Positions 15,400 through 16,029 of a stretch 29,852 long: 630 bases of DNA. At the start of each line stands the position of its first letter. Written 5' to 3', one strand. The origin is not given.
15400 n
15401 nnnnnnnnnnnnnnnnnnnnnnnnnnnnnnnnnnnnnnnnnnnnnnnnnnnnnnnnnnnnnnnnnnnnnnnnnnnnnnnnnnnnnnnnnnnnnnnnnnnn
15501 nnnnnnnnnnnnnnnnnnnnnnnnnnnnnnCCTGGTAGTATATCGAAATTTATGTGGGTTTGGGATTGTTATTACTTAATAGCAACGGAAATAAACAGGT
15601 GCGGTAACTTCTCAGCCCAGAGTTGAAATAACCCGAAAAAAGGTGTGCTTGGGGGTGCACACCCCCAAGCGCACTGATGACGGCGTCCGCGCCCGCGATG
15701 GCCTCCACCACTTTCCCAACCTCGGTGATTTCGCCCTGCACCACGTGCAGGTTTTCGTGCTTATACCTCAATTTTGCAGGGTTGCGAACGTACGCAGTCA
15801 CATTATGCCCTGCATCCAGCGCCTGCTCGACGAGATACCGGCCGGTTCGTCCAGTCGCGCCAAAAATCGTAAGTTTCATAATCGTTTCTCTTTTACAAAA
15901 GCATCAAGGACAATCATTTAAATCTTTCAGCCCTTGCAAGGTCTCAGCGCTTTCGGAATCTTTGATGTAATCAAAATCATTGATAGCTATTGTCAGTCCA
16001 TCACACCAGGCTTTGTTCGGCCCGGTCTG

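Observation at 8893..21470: A 50-bp MITE with exact 8-bp target-site duplications at two loci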

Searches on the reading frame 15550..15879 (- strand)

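Call 62: search_protein_families(library=pfam, proteins=[window:15550-15879:-], max_evalue=0.00001)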
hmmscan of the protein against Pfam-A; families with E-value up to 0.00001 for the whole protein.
window:15550-15879:- (109 aa): 3 families
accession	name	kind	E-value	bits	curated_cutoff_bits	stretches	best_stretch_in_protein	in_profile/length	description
PF13460.12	NAD_binding_10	-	4.5e-22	79.2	27.2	1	7-75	1-72/184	NAD(P)H-binding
PF05368.20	NmrA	-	5.6e-14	52.9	27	1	2-74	4-80/298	NmrA-like family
PF01370.27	Epimerase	-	5.6e-08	32.9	20.9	1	4-74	2-77/240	NAD dependent epimerase/dehydratase family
